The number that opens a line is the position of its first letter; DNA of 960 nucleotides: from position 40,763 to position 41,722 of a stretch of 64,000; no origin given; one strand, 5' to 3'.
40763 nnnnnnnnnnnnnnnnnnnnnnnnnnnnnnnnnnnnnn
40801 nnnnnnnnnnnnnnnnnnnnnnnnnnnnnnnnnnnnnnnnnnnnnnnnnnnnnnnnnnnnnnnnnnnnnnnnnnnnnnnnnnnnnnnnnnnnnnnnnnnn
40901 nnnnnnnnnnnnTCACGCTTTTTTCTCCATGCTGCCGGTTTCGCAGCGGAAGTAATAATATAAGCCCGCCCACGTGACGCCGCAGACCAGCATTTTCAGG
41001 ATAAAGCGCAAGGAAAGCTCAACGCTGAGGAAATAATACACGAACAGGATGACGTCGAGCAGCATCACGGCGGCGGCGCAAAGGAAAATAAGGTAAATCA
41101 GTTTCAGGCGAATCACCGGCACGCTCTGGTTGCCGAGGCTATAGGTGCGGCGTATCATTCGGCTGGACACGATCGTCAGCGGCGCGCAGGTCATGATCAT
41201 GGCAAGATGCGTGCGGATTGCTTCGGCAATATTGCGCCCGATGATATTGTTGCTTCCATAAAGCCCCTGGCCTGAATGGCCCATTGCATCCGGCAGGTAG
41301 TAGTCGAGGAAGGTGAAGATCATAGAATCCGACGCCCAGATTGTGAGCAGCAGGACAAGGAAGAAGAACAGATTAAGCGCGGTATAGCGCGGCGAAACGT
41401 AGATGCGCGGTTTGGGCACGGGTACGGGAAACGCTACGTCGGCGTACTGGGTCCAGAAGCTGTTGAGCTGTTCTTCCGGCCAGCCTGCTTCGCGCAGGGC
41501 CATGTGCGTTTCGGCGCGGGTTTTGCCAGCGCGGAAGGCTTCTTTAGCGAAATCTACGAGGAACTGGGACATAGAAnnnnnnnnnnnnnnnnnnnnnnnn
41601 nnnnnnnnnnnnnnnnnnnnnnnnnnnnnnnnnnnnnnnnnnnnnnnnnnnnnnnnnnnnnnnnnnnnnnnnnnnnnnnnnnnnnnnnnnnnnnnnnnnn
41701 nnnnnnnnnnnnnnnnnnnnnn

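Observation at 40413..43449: Six unknown, translationally coupled genes wedged between pdhA and pdhB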

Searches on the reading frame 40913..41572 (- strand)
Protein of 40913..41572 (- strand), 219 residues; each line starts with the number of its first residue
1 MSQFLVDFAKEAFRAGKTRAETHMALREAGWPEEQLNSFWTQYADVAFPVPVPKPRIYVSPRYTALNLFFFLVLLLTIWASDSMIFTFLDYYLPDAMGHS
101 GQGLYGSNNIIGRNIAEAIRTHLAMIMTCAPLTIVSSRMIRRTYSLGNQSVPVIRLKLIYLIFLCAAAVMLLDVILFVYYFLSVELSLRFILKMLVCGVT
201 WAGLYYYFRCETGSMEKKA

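Call 3: search_protein_families(library=pfam, proteins=[window:40913-41572:-], max_evalue=1)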
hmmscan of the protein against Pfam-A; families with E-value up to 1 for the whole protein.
window:40913-41572:- (219 aa): 1 family
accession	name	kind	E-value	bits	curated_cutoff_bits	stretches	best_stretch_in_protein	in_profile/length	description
PF18920.5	DUF5671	-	1e-07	32.3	28.4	1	68-194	6-118/132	Domain of unknown function (DUF5671)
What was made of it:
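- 40913..41572 (-): g5: DUF5671 membrane protein with three short N-terminal helices and four long transmembrane helices; first gene of a portable pair. PF18920 scores 32.3 bits against a cut-off of 28.4 (call 3).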

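Call 4: search_protein_families(library=ncbifam, proteins=[window:40913-41572:-], max_evalue=1)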
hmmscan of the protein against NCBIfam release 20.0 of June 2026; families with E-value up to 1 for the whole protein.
window:40913-41572:- (219 aa): 1 family
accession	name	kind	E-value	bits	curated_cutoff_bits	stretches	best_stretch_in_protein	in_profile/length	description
NF007924.0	PRK10639.1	equivalog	0.0097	15.7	341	1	129-202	121-191/211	formate dehydrogenase cytochrome b556 subunit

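Call 17: search_protein_families(library=padloc, proteins=[window:40913-41572:-], max_evalue=0.1)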
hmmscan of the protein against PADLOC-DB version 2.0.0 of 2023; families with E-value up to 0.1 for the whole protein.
window:40913-41572:- (219 aa): 0 families

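Call 18: search_protein_families(library=phrogs, proteins=[window:40913-41572:-], max_evalue=0.1)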
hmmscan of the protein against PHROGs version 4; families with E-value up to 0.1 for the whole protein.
window:40913-41572:- (219 aa): 1 family
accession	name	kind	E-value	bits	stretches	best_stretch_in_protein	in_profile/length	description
phrog_35579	-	unknown function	0.047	14.5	1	19-53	28-62/173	-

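Call 32: find_homologous_proteins(query=window:40913-41572:-, max_evalue=0.001)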
Query window:40913-41572:- (219 aa): 37 proteins with E <= 0.001 among 372 candidates.
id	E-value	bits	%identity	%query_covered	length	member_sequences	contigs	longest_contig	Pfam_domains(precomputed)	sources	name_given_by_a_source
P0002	4.8e-142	489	100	100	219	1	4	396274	PF18920.6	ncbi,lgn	-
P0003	2.5e-77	278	60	100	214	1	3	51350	PF18920.6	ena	-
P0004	4.0e-75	270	61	100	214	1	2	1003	PF18920.6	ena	-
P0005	5.1e-74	267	57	100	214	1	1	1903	PF18920.6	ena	-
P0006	5.8e-66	240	57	100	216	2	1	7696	PF18920.6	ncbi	-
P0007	5.5e-64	234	53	100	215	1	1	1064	PF18920.6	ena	-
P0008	1.5e-63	233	52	100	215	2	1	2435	PF18920.6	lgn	-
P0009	1.3e-62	230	49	100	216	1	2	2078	PF18920.6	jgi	jgi:hypothetical protein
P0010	9.0e-62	227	53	98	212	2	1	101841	PF18920.6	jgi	jgi:hypothetical protein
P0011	1.1e-60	223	53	98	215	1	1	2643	PF18920.6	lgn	-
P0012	2.5e-58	216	50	100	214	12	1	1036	PF18920.6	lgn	-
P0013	4.5e-58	215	50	100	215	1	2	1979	PF18920.6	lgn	-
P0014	7.3e-58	214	64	71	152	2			-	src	-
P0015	2.1e-55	206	46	100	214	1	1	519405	PF18920.6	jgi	jgi:hypothetical protein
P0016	2.2e-53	199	45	100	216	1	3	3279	PF18920.6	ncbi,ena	-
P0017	9.1e-53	197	48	100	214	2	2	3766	PF18920.6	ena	-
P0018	2.7e-52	196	45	100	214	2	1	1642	PF18920.6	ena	-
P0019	4.5e-52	195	46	100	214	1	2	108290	PF18920.6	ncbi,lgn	ncbi:MAG: DUF5671 domain-containing protein [Alphaproteobacteria bacterium]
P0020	1.4e-51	194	46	100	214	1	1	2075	PF18920.6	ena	-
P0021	2.3e-50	190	45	100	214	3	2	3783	PF18920.6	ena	-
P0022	1.2e-49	187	44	100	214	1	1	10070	PF18920.6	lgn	-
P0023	2.0e-49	187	42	100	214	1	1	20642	PF18920.6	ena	-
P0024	3.1e-49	186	43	100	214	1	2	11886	PF18920.6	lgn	-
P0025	1.5e-48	184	44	100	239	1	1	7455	PF18920.6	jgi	jgi:hypothetical protein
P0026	1.1e-47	181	42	100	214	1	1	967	PF18920.6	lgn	-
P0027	6.8e-47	178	43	100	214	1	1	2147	PF18920.6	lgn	-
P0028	6.5e-44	168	41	100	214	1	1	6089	PF18920.6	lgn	-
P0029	1.3e-42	164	42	100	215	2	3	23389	PF18920.6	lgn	-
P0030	6.7e-27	113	36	100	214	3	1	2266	PF18920.6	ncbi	-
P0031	4.8e-23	100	31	97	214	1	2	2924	PF18920.6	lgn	-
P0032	2.8e-21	95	31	93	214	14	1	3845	PF18920.6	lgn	-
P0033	1.4e-18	86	31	100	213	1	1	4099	PF18920.6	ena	-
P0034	3.4e-18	84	29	98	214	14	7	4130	PF18920.6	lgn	-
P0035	1.2e-17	83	31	100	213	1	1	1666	PF18920.6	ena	-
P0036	1.8e-17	82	29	95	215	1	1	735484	PF18920.6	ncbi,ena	-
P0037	4.0e-17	81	29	92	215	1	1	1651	PF18920.6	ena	-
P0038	1.7e-16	79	30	92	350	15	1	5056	PF18920.6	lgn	-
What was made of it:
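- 40913..41572 (-): 37 homologs of about 214 aa (call 32).
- On Pfam DUF5671 (g5): All 37 homologs carry PF18920 (call 32).
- Closest known: Pfam DUF5671. Same: All 37 relatives are annotated PF18920 (call 32).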

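Call 33: find_encoding_contigs(protein=P0003, flank=6000, max_places=2)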
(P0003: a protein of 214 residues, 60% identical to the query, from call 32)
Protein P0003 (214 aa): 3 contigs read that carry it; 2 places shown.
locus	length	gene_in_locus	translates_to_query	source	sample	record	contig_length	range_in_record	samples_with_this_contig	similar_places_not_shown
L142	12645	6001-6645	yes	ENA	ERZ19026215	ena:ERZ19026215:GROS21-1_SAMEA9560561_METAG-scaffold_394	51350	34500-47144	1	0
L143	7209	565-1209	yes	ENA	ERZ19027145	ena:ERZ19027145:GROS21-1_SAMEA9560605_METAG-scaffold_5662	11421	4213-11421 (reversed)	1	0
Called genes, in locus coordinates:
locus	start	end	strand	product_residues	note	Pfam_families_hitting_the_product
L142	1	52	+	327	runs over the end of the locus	-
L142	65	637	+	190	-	PF01467:CTP_transf_like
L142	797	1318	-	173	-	PF00578:AhpC-TSA, PF08534:Redoxin, PF00085:Thioredoxin (weak), PF13905:Thioredoxin_8 (weak)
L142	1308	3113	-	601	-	PF01578:Cytochrom_C_asm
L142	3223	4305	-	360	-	PF05140:ResB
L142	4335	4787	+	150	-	PF14489:QueF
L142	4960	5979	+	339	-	PF00676:E1_dh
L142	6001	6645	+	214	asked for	PF18920:DUF5671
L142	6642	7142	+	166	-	-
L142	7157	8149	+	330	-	PF02779:Transket_pyr, PF02780:Transketolase_C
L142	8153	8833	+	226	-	PF06271:RDD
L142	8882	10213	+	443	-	PF00364:Biotin_lipoyl, PF25997:BSH_YhbJ, PF02817:E3_binding, PF00198:2-oxoacid_dh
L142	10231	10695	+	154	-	PF08332:CaMKII_AD, PF12680:SnoaL_2, PF13474:SnoaL_3, PF14534:DUF4440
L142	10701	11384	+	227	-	PF00557:Peptidase_M24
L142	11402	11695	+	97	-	PF01909:NTP_transf_2, PF18765:Polbeta (weak)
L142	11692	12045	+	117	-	PF01934:HepT-like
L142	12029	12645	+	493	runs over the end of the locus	PF00890:FAD_binding_2 (weak), PF01134:GIDA (weak), PF01494:FAD_binding_3 (faint), PF07992:Pyr_redox_2, PF12831:FAD_oxidored (weak), PF13738:Pyr_redox_3, PF00070:Pyr_redox, PF02852:Pyr_redox_dim, +2 more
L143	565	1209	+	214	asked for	PF18920:DUF5671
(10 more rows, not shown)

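Call 34: find_encoding_contigs(protein=P0010, flank=6000, max_places=2)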
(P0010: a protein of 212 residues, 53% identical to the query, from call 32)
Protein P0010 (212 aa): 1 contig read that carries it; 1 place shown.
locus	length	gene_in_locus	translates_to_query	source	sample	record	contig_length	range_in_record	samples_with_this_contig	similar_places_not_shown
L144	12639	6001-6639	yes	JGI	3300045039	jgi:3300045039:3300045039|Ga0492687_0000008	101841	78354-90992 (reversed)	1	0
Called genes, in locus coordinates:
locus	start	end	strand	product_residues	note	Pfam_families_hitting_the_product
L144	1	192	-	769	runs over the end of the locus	PF08267:Meth_synt_1, PF01717:Meth_synt_2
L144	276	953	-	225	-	PF05875:Ceramidase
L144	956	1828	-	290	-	-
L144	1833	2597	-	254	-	-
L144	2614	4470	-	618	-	PF07655:Secretin_N_2 (weak), PF00263:Secretin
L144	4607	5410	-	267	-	PF06750:A24_N_bact, PF01478:Peptidase_A24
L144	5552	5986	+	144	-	PF02502:LacAB_rpiB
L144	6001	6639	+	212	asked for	PF18920:DUF5671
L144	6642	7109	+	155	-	-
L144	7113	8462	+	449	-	PF00464:SHMT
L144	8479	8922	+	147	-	PF22811:Zn_ribbon_NrdR, PF03477:ATP-cone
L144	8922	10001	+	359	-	PF00383:dCMP_cyt_deam_1, PF14437:MafB19-deam (weak), PF01872:RibD_C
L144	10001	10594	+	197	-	PF00677:Lum_binding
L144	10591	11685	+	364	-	PF00926:DHBP_synthase, PF00925:GTP_cyclohydro2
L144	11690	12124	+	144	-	PF00885:DMRL_synthase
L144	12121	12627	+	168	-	PF01029:NusB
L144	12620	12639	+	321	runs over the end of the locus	PF00586:AIRS, PF02769:AIRS_C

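Call 35: find_encoding_contigs(protein=P0019, flank=6000, max_places=2)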
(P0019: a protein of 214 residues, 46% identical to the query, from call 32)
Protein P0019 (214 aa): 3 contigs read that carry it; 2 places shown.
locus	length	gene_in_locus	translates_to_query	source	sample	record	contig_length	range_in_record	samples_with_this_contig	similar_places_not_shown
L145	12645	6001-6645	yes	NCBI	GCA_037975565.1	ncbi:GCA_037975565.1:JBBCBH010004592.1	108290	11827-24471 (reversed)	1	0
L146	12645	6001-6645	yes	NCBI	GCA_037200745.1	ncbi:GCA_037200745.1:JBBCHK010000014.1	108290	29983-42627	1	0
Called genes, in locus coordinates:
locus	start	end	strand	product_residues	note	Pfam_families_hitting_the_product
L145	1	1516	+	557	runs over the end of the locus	PF06418:CTP_synth_N, PF00117:GATase, PF07722:Peptidase_C26 (faint)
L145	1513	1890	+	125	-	PF00793:DAHP_synth_1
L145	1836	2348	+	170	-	PF00793:DAHP_synth_1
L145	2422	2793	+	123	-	PF05656:DUF805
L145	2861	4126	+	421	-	PF03952:Enolase_N, PF00113:Enolase_C, PF13378:MR_MLE_C (weak)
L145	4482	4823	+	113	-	PF04977:DivIC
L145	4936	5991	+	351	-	PF00676:E1_dh, PF13292:DXP_synthase_N (weak), PF02775:TPP_enzyme_C (weak)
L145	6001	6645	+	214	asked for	PF18920:DUF5671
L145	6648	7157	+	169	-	-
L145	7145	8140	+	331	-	PF02779:Transket_pyr, PF02780:Transketolase_C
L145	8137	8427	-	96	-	-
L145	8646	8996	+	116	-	PF04402:SIMPL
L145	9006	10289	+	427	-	PF00364:Biotin_lipoyl, PF25997:BSH_YhbJ (weak), PF02817:E3_binding, PF00198:2-oxoacid_dh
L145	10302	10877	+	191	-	-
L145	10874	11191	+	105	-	PF01541:GIY-YIG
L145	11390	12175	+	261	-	PF07992:Pyr_redox_2, PF01266:DAO (faint), PF13738:Pyr_redox_3 (weak), PF00070:Pyr_redox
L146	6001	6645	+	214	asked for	PF18920:DUF5671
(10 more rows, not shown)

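Call 36: find_encoding_contigs(protein=P0015, flank=6000, max_places=1)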
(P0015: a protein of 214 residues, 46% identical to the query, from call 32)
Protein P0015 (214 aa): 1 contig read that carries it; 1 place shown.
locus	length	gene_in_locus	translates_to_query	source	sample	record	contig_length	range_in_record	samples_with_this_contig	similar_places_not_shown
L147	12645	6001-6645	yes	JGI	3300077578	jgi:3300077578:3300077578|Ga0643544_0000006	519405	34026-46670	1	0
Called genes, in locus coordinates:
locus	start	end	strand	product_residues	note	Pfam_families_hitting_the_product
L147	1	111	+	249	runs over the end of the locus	PF08241:Methyltransf_11 (weak)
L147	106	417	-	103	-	PF03091:CutA1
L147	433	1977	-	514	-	PF03023:MurJ, PF01554:MatE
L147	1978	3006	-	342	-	PF01656:CbiA (weak), PF09140:MipZ, PF10609:ParA (weak), PF13614:AAA_31 (weak)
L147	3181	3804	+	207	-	PF00578:AhpC-TSA, PF08534:Redoxin, PF13098:Thioredoxin_2 (faint)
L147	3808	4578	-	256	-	-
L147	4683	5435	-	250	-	PF01925:TauE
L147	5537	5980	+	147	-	PF02502:LacAB_rpiB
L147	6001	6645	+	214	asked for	PF18920:DUF5671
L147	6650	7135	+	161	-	-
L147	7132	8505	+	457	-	PF00464:SHMT, PF00155:Aminotran_1_2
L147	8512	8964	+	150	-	PF22811:Zn_ribbon_NrdR, PF03477:ATP-cone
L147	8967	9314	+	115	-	-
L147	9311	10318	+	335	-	PF00383:dCMP_cyt_deam_1, PF14437:MafB19-deam, PF01872:RibD_C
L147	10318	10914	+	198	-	PF00677:Lum_binding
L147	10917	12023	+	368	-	PF00926:DHBP_synthase, PF00925:GTP_cyclohydro2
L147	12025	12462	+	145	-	PF00885:DMRL_synthase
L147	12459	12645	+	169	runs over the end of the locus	PF01029:NusB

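Call 37: find_encoding_contigs(protein=P0036, flank=6000, max_places=1)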
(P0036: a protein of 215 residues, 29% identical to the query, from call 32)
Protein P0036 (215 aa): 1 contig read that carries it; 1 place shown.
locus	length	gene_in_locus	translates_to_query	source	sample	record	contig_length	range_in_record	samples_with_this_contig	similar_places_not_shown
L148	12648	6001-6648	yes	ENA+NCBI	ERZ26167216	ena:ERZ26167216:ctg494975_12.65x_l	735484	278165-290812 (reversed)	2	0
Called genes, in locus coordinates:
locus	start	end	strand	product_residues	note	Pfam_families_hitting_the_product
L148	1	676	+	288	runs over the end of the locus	PF13276:HTH_21, PF00665:rve, PF24764:rva_4 (weak), PF13683:rve_3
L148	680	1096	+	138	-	-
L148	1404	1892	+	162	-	PF01527:HTH_Tnp_1 (faint)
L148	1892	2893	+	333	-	PF00665:rve, PF13683:rve_3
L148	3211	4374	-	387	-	PF07995:GSDH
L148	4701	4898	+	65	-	-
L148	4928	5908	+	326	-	PF00872:Transposase_mut, PF10551:MULE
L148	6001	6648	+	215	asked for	PF18920:DUF5671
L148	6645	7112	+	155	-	-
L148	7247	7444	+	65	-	-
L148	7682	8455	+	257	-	PF00872:Transposase_mut, PF10551:MULE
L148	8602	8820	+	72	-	PF01402:RHH_1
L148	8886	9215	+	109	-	-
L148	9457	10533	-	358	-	PF05598:DUF772, PF01609:DDE_Tnp_1, PF13751:DDE_Tnp_1_6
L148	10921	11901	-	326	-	PF00872:Transposase_mut, PF10551:MULE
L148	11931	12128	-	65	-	-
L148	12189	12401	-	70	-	PF13276:HTH_21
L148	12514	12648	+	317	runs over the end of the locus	PF12760:Zn_ribbon_IS1595, PF12762:DDE_Tnp_IS1595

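Call 38: find_encoding_contigs(protein=P0029, flank=6000, max_places=2)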
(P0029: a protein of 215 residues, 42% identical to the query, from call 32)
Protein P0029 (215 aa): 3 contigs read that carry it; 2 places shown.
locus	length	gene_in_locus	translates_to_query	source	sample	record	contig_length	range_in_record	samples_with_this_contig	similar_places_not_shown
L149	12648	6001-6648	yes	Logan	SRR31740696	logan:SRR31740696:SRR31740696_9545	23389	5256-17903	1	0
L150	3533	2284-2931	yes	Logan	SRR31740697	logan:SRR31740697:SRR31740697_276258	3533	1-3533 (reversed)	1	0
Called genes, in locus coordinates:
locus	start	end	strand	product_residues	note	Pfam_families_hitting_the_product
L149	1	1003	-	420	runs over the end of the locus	PF01420:Methylase_S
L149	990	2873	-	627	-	PF01381:HTH_3, PF13560:HTH_31 (weak), PF12161:HsdM_N, PF02384:N6_Mtase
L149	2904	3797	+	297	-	PF18928:DUF5677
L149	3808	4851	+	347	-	-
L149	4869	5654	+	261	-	PF07505:DUF5131, PF17338:GP88 (weak)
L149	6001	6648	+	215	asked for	PF18920:DUF5671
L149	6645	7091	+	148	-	-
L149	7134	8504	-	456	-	PF00375:SDF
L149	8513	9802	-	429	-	-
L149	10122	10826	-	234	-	PF01135:PCMT, PF00398:RrnaAD (weak), PF13847:Methyltransf_31, PF13649:Methyltransf_25 (weak)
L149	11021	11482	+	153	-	-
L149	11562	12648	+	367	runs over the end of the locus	PF13433:Peripla_BP_5, PF13458:Peripla_BP_6, PF01094:ANF_receptor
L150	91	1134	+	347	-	-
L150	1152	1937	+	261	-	PF07505:DUF5131, PF17338:GP88 (weak)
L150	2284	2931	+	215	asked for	PF18920:DUF5671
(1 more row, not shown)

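Call 50: find_encoding_contigs(protein=P0006, flank=6000, max_places=1)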
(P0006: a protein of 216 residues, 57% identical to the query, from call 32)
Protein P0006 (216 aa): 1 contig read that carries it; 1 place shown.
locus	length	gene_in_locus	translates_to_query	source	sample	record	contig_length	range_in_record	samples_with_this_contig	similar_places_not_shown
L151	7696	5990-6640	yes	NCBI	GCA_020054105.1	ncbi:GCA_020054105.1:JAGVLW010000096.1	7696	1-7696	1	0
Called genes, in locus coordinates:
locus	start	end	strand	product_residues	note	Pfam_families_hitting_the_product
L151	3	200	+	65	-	?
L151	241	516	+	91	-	PF04365:BrnT_toxin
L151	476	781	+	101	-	PF14384:BrnA_antitoxin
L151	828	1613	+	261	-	-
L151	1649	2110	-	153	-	-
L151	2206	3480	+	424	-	PF03952:Enolase_N, PF00113:Enolase_C, PF13378:MR_MLE_C (weak)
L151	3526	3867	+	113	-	PF04977:DivIC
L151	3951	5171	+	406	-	PF01381:HTH_3 (weak), PF00676:E1_dh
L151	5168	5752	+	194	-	-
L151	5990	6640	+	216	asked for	PF18920:DUF5671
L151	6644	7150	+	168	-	-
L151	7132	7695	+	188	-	?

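Call 51: find_encoding_contigs(protein=P0023, flank=6000, max_places=1)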
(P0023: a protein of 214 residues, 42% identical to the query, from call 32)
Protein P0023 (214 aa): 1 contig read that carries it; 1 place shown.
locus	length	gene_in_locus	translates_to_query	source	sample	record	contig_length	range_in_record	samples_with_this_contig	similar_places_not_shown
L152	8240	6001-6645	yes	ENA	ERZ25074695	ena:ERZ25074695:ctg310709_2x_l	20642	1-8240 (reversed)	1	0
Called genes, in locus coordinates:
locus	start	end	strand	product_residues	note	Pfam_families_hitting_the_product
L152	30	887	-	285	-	PF00696:AA_kinase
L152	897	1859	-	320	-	PF02729:OTCace_N, PF00185:OTCace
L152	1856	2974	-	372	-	PF00202:Aminotran_3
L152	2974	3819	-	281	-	PF01118:Semialdhyde_dh (weak), PF22698:Semialdhyde_dhC_1, PF02774:Semialdhyde_dhC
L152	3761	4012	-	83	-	PF01118:Semialdhyde_dh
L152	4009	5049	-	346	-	-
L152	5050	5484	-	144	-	PF01316:Arg_repressor, PF02863:Arg_repressor_C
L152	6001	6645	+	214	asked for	PF18920:DUF5671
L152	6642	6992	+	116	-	-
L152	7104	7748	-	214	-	-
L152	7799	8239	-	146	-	?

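Call 65: predict_structure(alignment_id=A5)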
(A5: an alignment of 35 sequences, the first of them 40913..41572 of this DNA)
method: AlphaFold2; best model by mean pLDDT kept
length: 219 residues; sequences in the alignment: 35
mean_pLDDT: 85.3   pTM: 0.69
mean pLDDT of the five models: 85.3, 83.6, 82.8, 79.5, 77.4
residues with pLDDT >= 90: 105; 70-90: 85; 50-70: 27; < 50: 2
segments of 3 or more residues with pLDDT < 50: none
pLDDT, mean of each block of 10 residues (from residue 1): 88 94 97 94 89 79 90 94 91 69 52 79 95 95 78 81 87 85 80 91 91 76
secondary structure, 60 per line:
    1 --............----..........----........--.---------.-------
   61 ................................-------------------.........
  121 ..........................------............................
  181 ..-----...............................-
elements in order: H3-14 H19-28 H33-40 H61-92 H112-146 H153-182 H188-218
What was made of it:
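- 40913..41572 (-): AlphaFold2 model with pLDDT 85 (call 65).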

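Call 69: fold_search(model_id=the predicted structure, library=pdb)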
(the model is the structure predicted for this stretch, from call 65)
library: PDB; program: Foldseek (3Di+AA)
matches with E <= 10: 25; with E <= 0.001: 0
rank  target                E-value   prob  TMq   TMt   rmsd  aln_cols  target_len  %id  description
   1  8a6m_MODEL_1_A        3.4e-01  0.30  0.22  0.27  10.4       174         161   11  Phosphatidylserine-dependent synaptic vesicle membrane sculpting by synaptogyrin (released 2023-05-24)
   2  6wc9_A                1.9e+00  0.15  0.23  0.16  11.4       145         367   10  Human open state TMEM175 in KCl (released 2020-04-15)
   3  7sgr_A                2.4e+00  0.08  0.17  0.06  22.7       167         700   12  Structure of hemolysin A secretion system HlyB/D complex (released 2022-09-14)
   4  7vgf_A                3.0e+00  0.11  0.23  0.11  23.5       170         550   12  cryo-EM structure of AMP-PNP bound human ABCB7 (released 2022-02-16)
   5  9g3d_B                3.1e+00  0.11  0.23  0.15  24.0       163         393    8  Cryo-EM structure of SbmA in the inward-facing-narrow conformation bound to 2 sybodies (released 2025-07-23)
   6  7pru_A                3.3e+00  0.11  0.25  0.11  22.4       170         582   12  Structure of CtAtm1 in the inward-facing partially occluded with cargo bound (released 2022-08-10)
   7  5ctg_C                3.5e+00  0.05  0.17  0.17  20.6       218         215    9  The 3.1 A resolution structure of a eukaryotic SWEET transporter (released 2015-10-28)
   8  2cmr_A                4.6e+00  0.14  0.28  0.31  10.0       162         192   10  Crystal structure of the HIV-1 neutralizing antibody D5 Fab bound to the gp41 inner-core mimetic 5-helix (released 2006-10-16)
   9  6ep3_B                5.4e+00  0.03  0.15  0.16  18.5       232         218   12  Lar controls the expression of the Listeria monocytogenes agr system and mediates virulence. (released 2018-07-25)
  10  7zec_C                6.3e+00  0.14  0.27  0.12  14.8       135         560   15  IF(heme/confined) conformation of CydDC in ATP(CydD) bound state (Dataset-15) (released 2023-04-19)
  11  7zo8_A                7.1e+00  0.02  0.15  0.08  24.6       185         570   11  cryo-EM structure of CGT ABC transporter in nanodisc apo state (released 2022-12-07)
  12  4xvn_F                7.5e+00  0.03  0.14  0.22  15.0       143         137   15  Crystal structure of the small terminase from thermophilic phage G20C (released 2016-02-10)
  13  7dny_A                7.5e+00  0.03  0.17  0.08  21.1       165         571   14  Cryo-EM structure of the human ABCB6 (coproporphyrin III-bound) (released 2022-06-22)
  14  7zdc_C                7.9e+00  0.38  0.29  0.12   3.8        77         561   13  IF(heme/confined) conformation of CydDC in ADP(CydD) bound state (Dataset-3) (released 2023-04-19)
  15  7sgr_B                7.9e+00  0.04  0.17  0.08  22.9       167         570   13  Structure of hemolysin A secretion system HlyB/D complex (released 2022-09-14)
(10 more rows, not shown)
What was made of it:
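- Tried and rejected: Foldseek of the g5 model (call 69).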

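Call 71: find_related_loci(query=A5, collection=viral_contigs, flank=5000)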
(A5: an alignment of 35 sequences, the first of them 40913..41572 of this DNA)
Query A5 (219 aa) in viral_contigs; peptide patterns used: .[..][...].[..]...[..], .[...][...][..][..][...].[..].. (x = any residue, [..] = any of these).
42 stretches matched a pattern, but none encodes a relative of the query by tblastn (E <= 1e-3).
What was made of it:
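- Tried and rejected: Viral contig scans. g5 has no relatives (call 71).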

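Call 75: search_dna_similar(query=window:40913-41572:-, collection=plasmids, mode=protein, max_evalue=0.01, max_rows=8)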
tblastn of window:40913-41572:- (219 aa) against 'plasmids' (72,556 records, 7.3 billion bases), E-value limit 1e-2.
Records with a match: 2; places in all: 2; records where one place covers at least 80% of the query: 2.
Best place of each record, by identity: <60% 2.
By first word of the organism name: Methylosinus 2.
By predicted mobility (MOB-suite, as given by PLSDB): mobilizable 2.
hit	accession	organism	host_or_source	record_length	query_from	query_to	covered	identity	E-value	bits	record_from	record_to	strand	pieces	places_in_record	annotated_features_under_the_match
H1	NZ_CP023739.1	Methylosinus trichosporium OB3b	isolate,soil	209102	1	217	99%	26.4%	2e-13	76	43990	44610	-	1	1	DUF5671 domain-containing protein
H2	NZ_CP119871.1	Methylosinus trichosporium OB3b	Whole Organism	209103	1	217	99%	26.4%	2e-13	76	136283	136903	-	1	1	DUF5671 domain-containing protein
